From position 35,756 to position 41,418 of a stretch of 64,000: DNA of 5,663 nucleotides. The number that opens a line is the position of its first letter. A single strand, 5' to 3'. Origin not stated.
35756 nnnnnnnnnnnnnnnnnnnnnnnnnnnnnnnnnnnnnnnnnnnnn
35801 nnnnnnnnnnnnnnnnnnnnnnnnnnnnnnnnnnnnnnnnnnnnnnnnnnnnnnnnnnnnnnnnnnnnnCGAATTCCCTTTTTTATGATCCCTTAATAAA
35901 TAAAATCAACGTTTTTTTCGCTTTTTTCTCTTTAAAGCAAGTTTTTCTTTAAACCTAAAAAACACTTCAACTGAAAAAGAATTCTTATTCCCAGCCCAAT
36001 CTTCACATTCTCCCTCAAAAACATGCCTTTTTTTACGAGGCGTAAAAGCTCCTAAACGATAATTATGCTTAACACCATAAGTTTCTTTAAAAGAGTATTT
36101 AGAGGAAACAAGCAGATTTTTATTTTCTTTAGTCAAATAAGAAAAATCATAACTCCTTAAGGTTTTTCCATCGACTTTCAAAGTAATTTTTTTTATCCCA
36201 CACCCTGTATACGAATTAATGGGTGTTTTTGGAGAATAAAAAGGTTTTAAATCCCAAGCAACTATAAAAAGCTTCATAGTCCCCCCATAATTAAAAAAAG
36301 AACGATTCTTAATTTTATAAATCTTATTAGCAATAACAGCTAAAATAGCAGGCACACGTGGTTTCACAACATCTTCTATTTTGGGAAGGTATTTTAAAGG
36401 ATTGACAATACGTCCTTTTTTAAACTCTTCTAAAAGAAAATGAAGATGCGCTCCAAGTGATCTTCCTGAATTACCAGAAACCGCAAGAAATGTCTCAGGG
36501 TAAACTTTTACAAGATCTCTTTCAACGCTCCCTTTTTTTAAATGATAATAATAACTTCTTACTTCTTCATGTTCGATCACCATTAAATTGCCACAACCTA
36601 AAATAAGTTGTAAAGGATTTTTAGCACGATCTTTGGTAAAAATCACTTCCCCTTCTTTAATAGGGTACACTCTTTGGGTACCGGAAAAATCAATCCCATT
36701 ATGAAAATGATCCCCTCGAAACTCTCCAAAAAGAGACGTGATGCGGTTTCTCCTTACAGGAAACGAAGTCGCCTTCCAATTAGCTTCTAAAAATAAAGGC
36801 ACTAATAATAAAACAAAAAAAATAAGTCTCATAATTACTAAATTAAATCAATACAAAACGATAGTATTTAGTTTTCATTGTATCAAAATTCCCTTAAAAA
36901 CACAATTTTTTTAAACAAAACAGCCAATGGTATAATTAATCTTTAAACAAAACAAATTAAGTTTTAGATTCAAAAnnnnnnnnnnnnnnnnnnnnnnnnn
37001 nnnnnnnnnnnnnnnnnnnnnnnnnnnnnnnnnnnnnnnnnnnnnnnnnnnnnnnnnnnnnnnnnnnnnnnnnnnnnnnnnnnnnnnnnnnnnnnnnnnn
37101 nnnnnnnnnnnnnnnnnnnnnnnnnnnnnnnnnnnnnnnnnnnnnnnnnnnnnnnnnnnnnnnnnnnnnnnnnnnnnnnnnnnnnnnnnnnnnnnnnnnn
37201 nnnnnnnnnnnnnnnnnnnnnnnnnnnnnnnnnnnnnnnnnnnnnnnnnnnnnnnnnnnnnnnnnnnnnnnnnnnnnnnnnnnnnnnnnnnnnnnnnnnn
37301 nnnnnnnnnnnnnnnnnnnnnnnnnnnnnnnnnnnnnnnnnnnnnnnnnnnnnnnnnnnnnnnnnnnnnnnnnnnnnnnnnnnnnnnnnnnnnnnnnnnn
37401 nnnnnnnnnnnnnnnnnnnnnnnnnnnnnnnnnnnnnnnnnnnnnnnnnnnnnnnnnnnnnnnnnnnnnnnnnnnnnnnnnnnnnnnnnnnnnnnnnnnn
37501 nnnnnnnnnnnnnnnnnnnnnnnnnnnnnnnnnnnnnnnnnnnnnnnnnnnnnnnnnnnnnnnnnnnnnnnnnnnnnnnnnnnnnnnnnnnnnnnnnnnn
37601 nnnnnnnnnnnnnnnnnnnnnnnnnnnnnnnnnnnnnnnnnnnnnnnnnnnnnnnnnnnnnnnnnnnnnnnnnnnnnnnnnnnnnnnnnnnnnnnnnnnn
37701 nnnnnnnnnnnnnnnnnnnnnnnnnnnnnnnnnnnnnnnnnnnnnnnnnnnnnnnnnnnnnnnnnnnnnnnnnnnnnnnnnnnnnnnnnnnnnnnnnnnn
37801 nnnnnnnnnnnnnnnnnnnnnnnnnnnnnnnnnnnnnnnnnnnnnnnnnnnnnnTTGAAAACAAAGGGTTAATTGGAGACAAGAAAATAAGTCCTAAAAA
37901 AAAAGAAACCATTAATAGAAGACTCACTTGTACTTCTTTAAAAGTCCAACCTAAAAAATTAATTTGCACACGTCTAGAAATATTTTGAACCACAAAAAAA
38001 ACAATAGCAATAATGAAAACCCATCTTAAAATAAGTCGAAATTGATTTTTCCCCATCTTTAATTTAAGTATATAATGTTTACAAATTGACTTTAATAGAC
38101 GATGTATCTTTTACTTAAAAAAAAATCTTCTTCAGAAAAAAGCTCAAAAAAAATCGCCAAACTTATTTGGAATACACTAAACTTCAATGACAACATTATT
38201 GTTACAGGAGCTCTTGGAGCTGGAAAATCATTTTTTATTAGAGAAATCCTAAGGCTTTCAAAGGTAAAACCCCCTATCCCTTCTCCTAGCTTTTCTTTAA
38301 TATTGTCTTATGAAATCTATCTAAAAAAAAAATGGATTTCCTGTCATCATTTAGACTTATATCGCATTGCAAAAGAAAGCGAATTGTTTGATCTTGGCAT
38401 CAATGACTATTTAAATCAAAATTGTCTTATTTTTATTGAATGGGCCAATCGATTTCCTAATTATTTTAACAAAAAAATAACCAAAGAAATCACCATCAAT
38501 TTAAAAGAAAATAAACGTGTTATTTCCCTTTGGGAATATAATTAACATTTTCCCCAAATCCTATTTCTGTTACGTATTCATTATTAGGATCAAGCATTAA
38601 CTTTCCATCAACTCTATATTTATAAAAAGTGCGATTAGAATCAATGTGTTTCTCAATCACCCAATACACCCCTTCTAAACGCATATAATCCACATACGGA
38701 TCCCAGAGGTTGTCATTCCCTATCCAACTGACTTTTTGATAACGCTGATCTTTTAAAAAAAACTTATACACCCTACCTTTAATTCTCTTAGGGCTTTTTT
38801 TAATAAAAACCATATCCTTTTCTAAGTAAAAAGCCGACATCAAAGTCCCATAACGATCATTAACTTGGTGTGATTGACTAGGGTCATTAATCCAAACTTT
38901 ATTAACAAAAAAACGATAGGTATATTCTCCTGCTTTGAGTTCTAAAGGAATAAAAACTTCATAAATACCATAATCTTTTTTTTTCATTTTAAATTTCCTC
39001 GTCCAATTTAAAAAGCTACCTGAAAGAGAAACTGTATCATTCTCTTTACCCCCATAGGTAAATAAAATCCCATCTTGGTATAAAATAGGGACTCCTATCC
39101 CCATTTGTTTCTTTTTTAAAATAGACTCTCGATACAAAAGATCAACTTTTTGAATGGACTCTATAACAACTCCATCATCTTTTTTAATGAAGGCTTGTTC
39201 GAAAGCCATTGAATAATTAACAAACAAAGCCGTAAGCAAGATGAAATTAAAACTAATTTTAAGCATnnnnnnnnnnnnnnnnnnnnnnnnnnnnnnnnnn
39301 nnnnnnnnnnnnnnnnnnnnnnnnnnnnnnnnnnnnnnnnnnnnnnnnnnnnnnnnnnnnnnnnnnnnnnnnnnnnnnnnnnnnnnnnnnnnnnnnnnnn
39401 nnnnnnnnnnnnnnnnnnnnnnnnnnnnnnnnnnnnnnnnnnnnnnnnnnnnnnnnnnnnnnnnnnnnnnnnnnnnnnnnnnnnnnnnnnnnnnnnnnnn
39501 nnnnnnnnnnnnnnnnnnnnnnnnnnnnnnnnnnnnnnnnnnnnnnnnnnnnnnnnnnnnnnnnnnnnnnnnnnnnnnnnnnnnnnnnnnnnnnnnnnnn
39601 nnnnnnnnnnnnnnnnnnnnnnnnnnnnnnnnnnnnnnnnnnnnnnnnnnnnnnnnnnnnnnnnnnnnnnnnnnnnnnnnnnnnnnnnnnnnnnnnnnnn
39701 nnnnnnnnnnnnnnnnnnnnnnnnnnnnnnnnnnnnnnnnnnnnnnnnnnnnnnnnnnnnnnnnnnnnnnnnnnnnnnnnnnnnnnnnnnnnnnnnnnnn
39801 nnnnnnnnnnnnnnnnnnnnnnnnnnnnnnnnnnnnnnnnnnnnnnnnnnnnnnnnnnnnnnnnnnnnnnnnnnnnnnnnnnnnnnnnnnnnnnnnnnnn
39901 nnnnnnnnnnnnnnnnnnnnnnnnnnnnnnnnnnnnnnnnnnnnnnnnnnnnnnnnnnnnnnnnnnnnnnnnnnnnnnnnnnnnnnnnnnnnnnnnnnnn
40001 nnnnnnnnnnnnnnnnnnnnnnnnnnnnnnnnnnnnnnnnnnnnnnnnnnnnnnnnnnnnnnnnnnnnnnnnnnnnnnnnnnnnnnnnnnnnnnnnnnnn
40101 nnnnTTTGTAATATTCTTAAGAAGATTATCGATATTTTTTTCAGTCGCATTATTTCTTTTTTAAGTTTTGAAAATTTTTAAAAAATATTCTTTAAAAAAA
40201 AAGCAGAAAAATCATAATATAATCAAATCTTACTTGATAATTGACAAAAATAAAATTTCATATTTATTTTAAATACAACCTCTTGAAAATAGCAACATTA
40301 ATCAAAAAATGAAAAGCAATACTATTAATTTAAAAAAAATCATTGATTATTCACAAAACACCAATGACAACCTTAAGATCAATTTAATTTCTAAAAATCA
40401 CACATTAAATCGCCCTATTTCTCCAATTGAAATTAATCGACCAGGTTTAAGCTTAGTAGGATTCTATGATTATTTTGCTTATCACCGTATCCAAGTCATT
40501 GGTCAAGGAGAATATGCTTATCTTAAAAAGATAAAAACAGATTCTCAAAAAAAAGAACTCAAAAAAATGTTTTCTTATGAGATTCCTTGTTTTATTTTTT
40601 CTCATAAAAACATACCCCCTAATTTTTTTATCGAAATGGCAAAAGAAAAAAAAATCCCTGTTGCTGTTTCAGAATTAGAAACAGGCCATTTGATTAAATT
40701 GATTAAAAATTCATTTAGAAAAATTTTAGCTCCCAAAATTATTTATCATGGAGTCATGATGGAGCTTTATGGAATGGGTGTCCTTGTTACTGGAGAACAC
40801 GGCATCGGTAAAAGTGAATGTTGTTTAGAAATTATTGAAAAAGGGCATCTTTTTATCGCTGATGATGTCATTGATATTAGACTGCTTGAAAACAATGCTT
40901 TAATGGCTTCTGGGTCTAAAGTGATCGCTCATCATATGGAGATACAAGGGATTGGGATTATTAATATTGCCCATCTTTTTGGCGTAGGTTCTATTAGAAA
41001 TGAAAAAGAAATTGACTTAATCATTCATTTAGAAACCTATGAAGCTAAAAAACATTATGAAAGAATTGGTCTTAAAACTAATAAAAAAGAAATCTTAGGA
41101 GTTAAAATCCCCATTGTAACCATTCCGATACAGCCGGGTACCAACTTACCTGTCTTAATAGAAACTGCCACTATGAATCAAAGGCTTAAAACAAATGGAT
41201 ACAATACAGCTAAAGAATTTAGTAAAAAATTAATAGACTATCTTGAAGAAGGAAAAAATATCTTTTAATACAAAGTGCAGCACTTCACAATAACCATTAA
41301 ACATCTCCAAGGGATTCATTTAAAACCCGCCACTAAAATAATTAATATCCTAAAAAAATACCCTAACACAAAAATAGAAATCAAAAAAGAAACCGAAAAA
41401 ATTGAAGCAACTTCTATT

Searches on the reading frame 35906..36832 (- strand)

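Call 59: search_protein_families(library=pfam, proteins=[window:35906-36832:-], max_evalue=0.001)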
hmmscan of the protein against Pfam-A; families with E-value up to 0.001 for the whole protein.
window:35906-36832:- (308 aa): 1 family
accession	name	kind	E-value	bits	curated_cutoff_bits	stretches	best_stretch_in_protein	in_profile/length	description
PF01551.29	Peptidase_M23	-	2.7e-12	47.2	28.7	1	43-145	2-96/96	Peptidase family M23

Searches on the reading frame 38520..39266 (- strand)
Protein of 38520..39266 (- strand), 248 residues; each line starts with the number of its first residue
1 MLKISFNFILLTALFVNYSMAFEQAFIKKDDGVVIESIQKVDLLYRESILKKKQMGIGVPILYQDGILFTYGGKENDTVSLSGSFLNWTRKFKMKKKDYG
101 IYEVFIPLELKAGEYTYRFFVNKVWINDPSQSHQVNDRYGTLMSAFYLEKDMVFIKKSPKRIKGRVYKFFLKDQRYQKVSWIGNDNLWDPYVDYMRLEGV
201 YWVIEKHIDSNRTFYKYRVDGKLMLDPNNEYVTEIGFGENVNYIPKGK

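Call 59: search_protein_families(library=pfam, proteins=[window:38520-39266:-], max_evalue=0.001)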
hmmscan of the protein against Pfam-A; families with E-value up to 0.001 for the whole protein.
window:38520-39266:- (248 aa): 2 families
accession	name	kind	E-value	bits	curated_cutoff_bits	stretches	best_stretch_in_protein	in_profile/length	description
PF16561.11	AMPK1_CBM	-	8.3e-15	55.2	26.8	1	75-145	10-76/85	Glycogen recognition site of AMP-activated protein kinase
PF02922.24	CBM_48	-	2.7e-09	37.7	22.4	1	77-123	23-72/83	Carbohydrate-binding module 48 (Isoamylase N-terminal domain)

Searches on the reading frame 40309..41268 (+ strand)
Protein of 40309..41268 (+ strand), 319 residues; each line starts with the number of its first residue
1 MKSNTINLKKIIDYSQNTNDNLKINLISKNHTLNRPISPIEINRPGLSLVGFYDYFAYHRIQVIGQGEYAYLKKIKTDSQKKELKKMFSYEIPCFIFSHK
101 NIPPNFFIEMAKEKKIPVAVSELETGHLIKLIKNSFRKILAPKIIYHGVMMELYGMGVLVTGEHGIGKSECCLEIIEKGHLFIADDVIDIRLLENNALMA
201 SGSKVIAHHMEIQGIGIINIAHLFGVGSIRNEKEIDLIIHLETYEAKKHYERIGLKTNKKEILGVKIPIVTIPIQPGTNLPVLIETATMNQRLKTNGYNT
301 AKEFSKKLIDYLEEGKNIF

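Call 59: search_protein_families(library=pfam, proteins=[window:40309-41268:+], max_evalue=0.001)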
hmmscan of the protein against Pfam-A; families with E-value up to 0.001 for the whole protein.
window:40309-41268:+ (319 aa): 2 families
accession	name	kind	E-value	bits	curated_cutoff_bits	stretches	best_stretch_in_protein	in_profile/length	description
PF07475.17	Hpr_kinase_C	-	8.8e-63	211.3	33.3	1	139-307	2-170/171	HPr Serine kinase C-terminal domain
PF02603.21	Hpr_kinase_N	-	6.4e-35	120.3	24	1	18-134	10-123/125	HPr Serine kinase N terminus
